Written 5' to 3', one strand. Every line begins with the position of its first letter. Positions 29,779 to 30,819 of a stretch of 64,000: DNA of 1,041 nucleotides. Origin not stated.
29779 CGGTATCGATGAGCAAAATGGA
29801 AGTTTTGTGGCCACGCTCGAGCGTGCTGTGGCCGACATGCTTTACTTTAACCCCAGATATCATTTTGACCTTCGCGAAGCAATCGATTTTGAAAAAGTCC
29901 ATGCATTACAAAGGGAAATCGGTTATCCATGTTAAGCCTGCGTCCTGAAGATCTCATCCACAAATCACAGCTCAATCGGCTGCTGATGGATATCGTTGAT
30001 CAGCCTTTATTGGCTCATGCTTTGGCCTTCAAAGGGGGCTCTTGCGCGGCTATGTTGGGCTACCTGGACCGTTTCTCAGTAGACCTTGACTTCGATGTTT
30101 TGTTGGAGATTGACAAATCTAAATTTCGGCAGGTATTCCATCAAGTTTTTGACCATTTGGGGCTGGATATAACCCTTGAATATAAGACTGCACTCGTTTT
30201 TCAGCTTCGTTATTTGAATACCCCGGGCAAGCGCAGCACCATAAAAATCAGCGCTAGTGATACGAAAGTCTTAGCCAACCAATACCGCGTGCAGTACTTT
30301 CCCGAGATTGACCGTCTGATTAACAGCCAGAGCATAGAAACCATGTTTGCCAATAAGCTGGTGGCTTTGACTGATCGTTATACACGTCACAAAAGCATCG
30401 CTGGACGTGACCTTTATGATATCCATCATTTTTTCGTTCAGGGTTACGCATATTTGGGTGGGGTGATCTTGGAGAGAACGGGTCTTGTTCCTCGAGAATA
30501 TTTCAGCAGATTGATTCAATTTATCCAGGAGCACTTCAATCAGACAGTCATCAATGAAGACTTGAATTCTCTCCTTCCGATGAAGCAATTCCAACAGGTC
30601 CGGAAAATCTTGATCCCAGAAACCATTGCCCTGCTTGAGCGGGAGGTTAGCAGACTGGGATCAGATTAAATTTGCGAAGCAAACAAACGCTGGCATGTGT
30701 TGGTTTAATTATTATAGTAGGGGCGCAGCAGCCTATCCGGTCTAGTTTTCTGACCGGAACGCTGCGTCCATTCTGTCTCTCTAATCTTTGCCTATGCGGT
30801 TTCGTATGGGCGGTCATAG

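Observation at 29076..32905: About 3.4-kb accessory islet inserted at the 3' end of cdd, bracketed by 233-bp direct repeats of the gene end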

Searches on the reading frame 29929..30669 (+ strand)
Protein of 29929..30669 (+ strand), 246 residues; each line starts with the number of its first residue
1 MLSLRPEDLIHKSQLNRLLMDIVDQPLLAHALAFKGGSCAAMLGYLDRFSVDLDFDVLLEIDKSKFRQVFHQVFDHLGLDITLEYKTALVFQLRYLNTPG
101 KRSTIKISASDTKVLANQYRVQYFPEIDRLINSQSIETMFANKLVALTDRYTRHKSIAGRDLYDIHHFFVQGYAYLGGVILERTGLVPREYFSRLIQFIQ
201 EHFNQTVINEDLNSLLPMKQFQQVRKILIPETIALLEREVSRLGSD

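Call 6: search_protein_families(library=pfam, proteins=[window:29929-30669:+], max_evalue=0.01)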
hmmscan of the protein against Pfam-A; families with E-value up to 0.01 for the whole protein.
window:29929-30669:+ (246 aa): 1 family
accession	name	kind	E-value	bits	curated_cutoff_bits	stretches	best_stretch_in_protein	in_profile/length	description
PF08843.17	AbiEii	-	1.1e-17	65.3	22.5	1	17-170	1-170/238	Nucleotidyl transferase AbiEii toxin, Type IV TA system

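Call 10: find_encoding_contigs(protein=window:29929-30669:+, flank=10000, max_places=10)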
Protein window:29929-30669:+ (246 aa): no gene with exactly this product is on record in the collection.

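Call 25: find_homologous_proteins(query=window:29929-30669:+)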
Query window:29929-30669:+ (246 aa): 3297 proteins with E <= 0.001 among 3930 candidates; the best 120 are listed.
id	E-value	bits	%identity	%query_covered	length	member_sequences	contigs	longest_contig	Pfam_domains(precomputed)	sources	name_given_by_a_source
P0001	1.8e-156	537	100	100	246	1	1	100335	PF08843.18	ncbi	ncbi:MAG: nucleotidyl transferase AbiEii/AbiGii toxin family protein [Anaerolineales bacterium]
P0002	4.8e-121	421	77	98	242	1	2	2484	PF08843.18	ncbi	-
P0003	1.4e-119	416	76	99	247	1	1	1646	PF08843.18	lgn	-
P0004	2.8e-117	408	74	100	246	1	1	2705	PF08843.18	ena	-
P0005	1.2e-116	406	73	100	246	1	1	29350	PF08843.18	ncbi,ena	-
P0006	4.4e-114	398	74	97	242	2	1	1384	PF08843.18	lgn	-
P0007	5.9e-114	398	72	99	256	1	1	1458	PF08843.18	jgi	-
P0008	1.0e-113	397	72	100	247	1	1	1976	PF08843.18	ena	-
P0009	1.6e-113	396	70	99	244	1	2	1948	PF08843.18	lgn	-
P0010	4.5e-113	395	72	98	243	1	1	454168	PF08843.18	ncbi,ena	-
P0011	7.3e-113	394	72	98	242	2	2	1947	PF08843.18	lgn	-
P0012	8.4e-113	394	71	100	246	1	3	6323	PF08843.18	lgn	-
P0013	9.7e-113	394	73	98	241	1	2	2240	PF08843.18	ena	-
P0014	1.2e-112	393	72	97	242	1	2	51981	PF08843.18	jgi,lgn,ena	-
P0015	1.5e-112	393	73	98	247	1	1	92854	PF08843.18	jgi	jgi:predicted nucleotidyltransferase component of viral defense system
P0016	5.1e-112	391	71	98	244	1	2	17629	PF08843.18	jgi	jgi:predicted nucleotidyltransferase component of viral defense system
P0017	7.3e-112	391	73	97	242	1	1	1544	PF08843.18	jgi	jgi:hypothetical protein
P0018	1.1e-111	390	71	97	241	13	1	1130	PF08843.18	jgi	-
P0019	1.3e-111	390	70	99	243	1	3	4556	PF08843.18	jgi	jgi:predicted nucleotidyltransferase component of viral defense system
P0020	1.5e-111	390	71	97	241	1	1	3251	PF08843.18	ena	-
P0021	1.8e-111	389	70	100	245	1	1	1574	PF08843.18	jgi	jgi:hypothetical protein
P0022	2.0e-111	389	70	100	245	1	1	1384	PF08843.18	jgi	jgi:uncharacterized protein YifN (PemK superfamily)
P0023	2.2e-111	389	70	99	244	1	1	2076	PF08843.18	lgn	-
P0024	2.3e-111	389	70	99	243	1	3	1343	PF08843.18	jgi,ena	jgi:predicted nucleotidyltransferase component of viral defense system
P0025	2.3e-111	389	71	99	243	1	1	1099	PF08843.18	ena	-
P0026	2.4e-111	389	73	97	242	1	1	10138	PF08843.18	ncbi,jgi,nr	ncbi:MAG: hypothetical protein EHM41_08350 [Chloroflexi bacterium]|nr:MAG: hypothetical protein EHM4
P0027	3.1e-111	389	72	97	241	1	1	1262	PF08843.18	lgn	-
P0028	3.2e-111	389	72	97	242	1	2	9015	PF08843.18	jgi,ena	-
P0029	3.4e-111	389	71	98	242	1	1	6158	PF08843.18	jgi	jgi:predicted nucleotidyltransferase component of viral defense system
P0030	3.5e-111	388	71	99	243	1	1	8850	PF08843.18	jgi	jgi:predicted nucleotidyltransferase component of viral defense system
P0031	3.6e-111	388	70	98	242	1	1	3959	PF08843.18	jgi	jgi:uncharacterized protein YifN (PemK superfamily)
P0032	4.0e-111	388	70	99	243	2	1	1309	PF08843.18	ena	-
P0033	1.0e-110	387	71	100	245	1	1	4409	PF08843.18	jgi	-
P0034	1.1e-110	387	70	99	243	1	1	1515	PF08843.18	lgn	-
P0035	1.1e-110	387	70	99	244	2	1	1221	PF08843.18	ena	-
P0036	1.1e-110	387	71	98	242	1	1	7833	PF08843.18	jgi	jgi:predicted nucleotidyltransferase component of viral defense system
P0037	1.1e-110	387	72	97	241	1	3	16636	PF08843.18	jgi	jgi:predicted nucleotidyltransferase component of viral defense system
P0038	1.3e-110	387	70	97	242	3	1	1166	PF08843.18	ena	-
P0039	1.4e-110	387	72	97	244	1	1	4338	PF08843.18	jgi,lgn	jgi:predicted nucleotidyltransferase component of viral defense system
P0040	1.7e-110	386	70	99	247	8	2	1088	PF08843.18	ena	-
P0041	1.7e-110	386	69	99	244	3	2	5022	PF08843.18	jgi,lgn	jgi:hypothetical protein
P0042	1.8e-110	386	71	100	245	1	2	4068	PF08843.18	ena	-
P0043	1.8e-110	386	70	99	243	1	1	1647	PF08843.18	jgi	jgi:uncharacterized protein YifN (PemK superfamily)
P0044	2.1e-110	386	71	98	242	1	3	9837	PF08843.18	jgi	jgi:predicted nucleotidyltransferase component of viral defense system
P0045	2.1e-110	386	70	99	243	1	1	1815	PF08843.18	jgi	jgi:predicted nucleotidyltransferase component of viral defense system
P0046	2.9e-110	385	70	99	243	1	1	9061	PF08843.18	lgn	-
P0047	2.9e-110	385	70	99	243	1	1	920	PF08843.18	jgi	jgi:predicted nucleotidyltransferase component of viral defense system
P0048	3.1e-110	385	71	98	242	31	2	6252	PF08843.18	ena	-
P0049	3.6e-110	385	69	98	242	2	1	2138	PF08843.18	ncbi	-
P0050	4.1e-110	385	71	97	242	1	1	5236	PF08843.18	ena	-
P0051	6.4e-110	384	70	98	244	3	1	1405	PF08843.18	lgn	-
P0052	6.4e-110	384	72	98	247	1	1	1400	PF08843.18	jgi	jgi:hypothetical protein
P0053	6.8e-110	384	70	99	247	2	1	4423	PF08843.18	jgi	jgi:predicted nucleotidyltransferase component of viral defense system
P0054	7.1e-110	384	71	97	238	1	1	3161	PF08843.18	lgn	-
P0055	7.7e-110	384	70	97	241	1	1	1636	PF08843.18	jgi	jgi:predicted nucleotidyltransferase component of viral defense system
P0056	9.5e-110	384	70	99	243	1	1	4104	PF08843.18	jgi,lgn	jgi:hypothetical protein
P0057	1.2e-109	383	69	100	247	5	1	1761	PF08843.18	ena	-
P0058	1.2e-109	383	70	98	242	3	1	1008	PF08843.18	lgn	-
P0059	1.2e-109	383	70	99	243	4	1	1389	PF08843.18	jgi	jgi:predicted nucleotidyltransferase component of viral defense system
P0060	1.3e-109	383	69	98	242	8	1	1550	PF08843.18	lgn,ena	-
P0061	1.5e-109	383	68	98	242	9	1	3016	PF08843.18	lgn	-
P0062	1.6e-109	383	69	98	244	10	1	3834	PF08843.18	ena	-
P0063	1.6e-109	383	70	99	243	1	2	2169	PF08843.18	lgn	-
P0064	1.7e-109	383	69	100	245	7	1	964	PF08843.18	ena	-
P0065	2.0e-109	383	70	100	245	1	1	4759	PF08843.18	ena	-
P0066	2.0e-109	383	70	99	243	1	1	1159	PF08843.18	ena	-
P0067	2.7e-109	382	70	98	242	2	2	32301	PF08843.18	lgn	-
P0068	3.4e-109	382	70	99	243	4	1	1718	PF08843.18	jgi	jgi:predicted nucleotidyltransferase component of viral defense system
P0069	3.8e-109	382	69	99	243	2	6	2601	PF08843.18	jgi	jgi:predicted nucleotidyltransferase component of viral defense system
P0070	4.2e-109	382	70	98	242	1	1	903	PF08843.18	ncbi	-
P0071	4.4e-109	382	67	100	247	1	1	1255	PF08843.18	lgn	-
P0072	4.8e-109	381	70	100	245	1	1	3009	PF08843.18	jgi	-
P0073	5.4e-109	381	69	100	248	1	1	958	PF08843.18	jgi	jgi:predicted nucleotidyltransferase component of viral defense system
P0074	5.5e-109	381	70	100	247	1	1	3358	PF08843.18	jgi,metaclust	metaclust:\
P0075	5.6e-109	381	69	99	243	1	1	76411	PF08843.18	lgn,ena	-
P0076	5.7e-109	381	69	98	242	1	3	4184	PF08843.18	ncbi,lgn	-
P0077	7.0e-109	381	70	100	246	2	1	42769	PF08843.18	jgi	jgi:Nucleotidyl transferase AbiEii toxin, Type IV TA system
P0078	7.2e-109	381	69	98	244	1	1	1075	PF08843.18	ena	-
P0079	9.6e-109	380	69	99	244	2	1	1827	PF08843.18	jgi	jgi:predicted nucleotidyltransferase component of viral defense system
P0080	1.1e-108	380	69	100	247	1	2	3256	PF08843.18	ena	-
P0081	1.1e-108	380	72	97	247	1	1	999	PF08843.18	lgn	-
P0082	1.2e-108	380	70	99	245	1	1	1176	PF08843.18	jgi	jgi:predicted nucleotidyltransferase component of viral defense system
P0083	1.4e-108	380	71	98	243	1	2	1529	PF08843.18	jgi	jgi:predicted nucleotidyltransferase component of viral defense system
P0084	1.5e-108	380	68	100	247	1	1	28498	PF08843.18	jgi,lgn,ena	-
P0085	1.7e-108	380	69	100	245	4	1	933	PF08843.18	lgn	-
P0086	1.9e-108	380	69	100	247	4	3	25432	PF08843.18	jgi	jgi:hypothetical protein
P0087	1.9e-108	379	69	99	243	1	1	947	PF08843.18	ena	-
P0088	2.0e-108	379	69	99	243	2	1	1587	PF08843.18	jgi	jgi:predicted nucleotidyltransferase component of viral defense system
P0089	2.2e-108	379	70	100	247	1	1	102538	PF08843.18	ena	-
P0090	2.5e-108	379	71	97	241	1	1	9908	PF08843.18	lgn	-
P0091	2.6e-108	379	68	100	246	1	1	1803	PF08843.18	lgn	-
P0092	2.6e-108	379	70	100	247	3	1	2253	PF08843.18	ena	-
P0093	3.0e-108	379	70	98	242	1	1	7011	PF08843.18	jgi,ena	-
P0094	3.2e-108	379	69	97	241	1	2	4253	PF08843.18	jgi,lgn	jgi:predicted nucleotidyltransferase component of viral defense system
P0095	3.7e-108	379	69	100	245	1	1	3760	PF08843.18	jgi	jgi:predicted nucleotidyltransferase component of viral defense system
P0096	4.5e-108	378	69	100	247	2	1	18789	PF08843.18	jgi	-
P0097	4.8e-108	378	70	96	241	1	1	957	PF08843.18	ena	-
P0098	6.2e-108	378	69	99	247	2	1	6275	PF08843.18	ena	-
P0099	6.5e-108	378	70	99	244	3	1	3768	PF08843.18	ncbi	-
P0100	6.9e-108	378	69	100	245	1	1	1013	PF08843.18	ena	-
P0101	1.0e-107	377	68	99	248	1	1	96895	PF08843.18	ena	-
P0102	1.0e-107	377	70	99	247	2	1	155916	PF08843.18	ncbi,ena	-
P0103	1.1e-107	377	67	98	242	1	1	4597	PF08843.18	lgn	-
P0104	1.1e-107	377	69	100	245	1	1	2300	PF08843.18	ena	-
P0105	1.2e-107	377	69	98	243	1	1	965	PF08843.18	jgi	jgi:predicted nucleotidyltransferase component of viral defense system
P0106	1.2e-107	377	69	99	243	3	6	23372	PF08843.18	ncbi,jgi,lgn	-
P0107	1.3e-107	377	68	100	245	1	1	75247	PF08843.18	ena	-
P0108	1.3e-107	377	71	97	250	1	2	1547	PF08843.18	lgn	-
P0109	1.4e-107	377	70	98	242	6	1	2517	PF08843.18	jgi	jgi:predicted nucleotidyltransferase component of viral defense system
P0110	1.4e-107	377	70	97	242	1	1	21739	PF08843.18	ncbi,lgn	-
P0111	1.5e-107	377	71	97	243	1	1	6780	PF08843.18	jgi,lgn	jgi:predicted nucleotidyltransferase component of viral defense system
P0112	1.5e-107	377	68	100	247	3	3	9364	PF08843.18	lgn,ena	-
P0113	1.6e-107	376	71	98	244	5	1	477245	PF08843.18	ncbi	-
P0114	1.7e-107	376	74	92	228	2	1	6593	PF08843.18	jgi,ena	-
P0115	1.9e-107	376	68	98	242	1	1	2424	PF08843.18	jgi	-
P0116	1.9e-107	376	70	99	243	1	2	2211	PF08843.18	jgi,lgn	jgi:predicted nucleotidyltransferase component of viral defense system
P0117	2.3e-107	376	70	97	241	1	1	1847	PF08843.18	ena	-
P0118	2.8e-107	376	69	98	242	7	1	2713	PF08843.18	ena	-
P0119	2.8e-107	376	70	100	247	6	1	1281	PF08843.18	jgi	jgi:predicted nucleotidyltransferase component of viral defense system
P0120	3.0e-107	376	67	100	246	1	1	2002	PF08843.18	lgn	-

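Call 27: find_related_loci(query=A2, collection=metagenome_contigs, flank=10000)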
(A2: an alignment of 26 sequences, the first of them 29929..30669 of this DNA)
Query A2 (246 aa) in metagenome_contigs; peptide patterns used: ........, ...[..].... (x = any residue, [..] = any of these).
600 stretches matched a pattern (row limit reached: there are more); 541 encode a relative of the query (tblastn E <= 1e-3); the best 80 are kept; 80 distinct loci.
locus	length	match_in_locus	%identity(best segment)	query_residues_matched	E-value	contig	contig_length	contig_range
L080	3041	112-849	73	1-246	4e-129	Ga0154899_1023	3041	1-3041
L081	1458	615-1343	72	1-243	3e-133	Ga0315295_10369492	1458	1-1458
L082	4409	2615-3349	71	1-245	2e-120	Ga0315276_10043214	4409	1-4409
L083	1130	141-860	70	1-240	8e-131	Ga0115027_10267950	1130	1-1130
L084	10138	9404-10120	73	1-239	2e-119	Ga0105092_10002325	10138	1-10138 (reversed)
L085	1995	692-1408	72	1-239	4e-126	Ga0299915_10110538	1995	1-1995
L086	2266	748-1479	70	1-244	1e-124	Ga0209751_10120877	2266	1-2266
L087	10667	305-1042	68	1-246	1e-117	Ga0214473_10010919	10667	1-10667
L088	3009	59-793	70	1-245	1e-121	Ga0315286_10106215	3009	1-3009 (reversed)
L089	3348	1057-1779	71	1-241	1e-120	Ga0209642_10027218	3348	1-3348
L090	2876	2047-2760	69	1-238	4e-121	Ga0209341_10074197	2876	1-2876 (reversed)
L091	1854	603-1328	69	1-242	3e-124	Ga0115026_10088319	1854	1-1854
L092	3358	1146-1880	70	1-245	2e-119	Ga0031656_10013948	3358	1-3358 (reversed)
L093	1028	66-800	69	1-245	4e-128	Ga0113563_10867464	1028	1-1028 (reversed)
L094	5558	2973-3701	69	1-243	1e-116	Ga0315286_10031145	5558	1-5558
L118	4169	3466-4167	67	1-234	5e-110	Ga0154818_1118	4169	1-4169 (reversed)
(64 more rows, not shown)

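Call 60: search_protein_families(library=padloc, proteins=[window:29929-30669:+], max_evalue=0.01)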
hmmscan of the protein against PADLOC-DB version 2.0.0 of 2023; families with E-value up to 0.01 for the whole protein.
window:29929-30669:+ (246 aa): 22 families
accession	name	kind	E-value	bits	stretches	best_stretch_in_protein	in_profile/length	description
PDLC02324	AbiEii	-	5e-23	80.1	1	11-237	6-222/231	AbiEii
PDLC02304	AbiEii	-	3.4e-13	48.1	1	15-168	27-187/260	AbiEii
PDLC02305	AbiEii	-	9e-13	46.1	1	14-171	27-193/306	AbiEii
PDLC02307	AbiEii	-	2.9e-12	44.8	1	28-178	19-154/219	AbiEii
PDLC02293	AbiEii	-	3e-11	41.4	1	31-173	41-195/270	AbiEii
PDLC02313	AbiEii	-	4e-11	40.9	1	14-216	26-235/254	AbiEii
PDLC02296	AbiEii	-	1.1e-10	39.1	2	8-84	22-98/282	AbiEii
PDLC02330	AbiEii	-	2.8e-10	38.3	1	15-173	10-163/219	AbiEii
PDLC02298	AbiEii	-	6.2e-09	33.6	1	14-171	10-162/220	AbiEii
PDLC02294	AbiEii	-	5.7e-08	30.9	1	15-230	28-238/260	AbiEii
PDLC02328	AbiEii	-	7.6e-08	30.5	1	30-167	13-140/203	AbiEii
PDLC02323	AbiEii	-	3.3e-07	28.2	1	28-168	36-183/248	AbiEii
PDLC02292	AbiEii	-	3.8e-07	28.2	1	131-224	169-247/283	AbiEii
PDLC02317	AbiEii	-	7.5e-07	26.4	1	3-83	15-102/396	AbiEii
PDLC02321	AbiEii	-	1.7e-05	22.6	1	8-66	20-80/296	AbiEii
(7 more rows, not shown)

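Call 61: search_protein_families(library=ncbifam, proteins=[window:29929-30669:+], max_evalue=0.01)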
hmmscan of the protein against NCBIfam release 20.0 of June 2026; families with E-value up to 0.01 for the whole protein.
window:29929-30669:+ (246 aa): 0 families

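Call 70: list_cluster_members(proteins=[P0001])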
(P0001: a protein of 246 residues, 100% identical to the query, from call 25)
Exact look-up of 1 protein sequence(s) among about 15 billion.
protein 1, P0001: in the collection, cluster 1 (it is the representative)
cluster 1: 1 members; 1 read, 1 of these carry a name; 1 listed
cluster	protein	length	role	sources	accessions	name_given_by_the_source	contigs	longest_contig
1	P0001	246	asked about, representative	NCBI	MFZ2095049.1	MAG: nucleotidyl transferase AbiEii/AbiGii toxin family protein [Anaerolineales bacterium]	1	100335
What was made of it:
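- The window comes from a metagenome-assembled genome (NCBI MAG, 100-kb contig; calls 25, 70).
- Tried and rejected: The identical AbiEii later surfaced as P0001 / MFZ2095049.1 (calls 25, 70).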

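Call 79: search_protein_families(library=pfam, proteins=[L118:2109-2576:+, L087:2404-3480:+, L087:3958-7152:+], max_evalue=0.001)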
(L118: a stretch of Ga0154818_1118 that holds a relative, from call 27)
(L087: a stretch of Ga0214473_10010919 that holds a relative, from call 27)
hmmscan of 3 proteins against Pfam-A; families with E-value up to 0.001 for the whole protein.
L118:2109-2576:+ (155 aa): 1 family
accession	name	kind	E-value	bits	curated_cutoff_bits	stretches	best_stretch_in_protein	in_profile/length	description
PF14106.11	DUF4279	-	7.7e-14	52.4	25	1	24-147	1-111/116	Domain of unknown function (DUF4279)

L087:2404-3480:+ (358 aa): 0 families

L087:3958-7152:+ (1064 aa): 4 families
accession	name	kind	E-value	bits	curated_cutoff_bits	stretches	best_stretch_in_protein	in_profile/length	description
PF18135.7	Type_ISP_C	-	3.1e-83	280.1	25.9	1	695-1053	6-342/342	Type ISP C-terminal specificity domain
PF02384.22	N6_Mtase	-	2.4e-13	50.6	20.4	1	296-501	3-152/311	N-6 DNA Methylase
PF20473.4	MmeI_Mtase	-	2.4e-08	33.9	27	1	353-494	20-155/259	MmeI, DNA-methyltransferase domain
PF07669.17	Eco57I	-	0.00016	22.2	25.3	1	455-581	54-165/171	Eco57I restriction-modification methylase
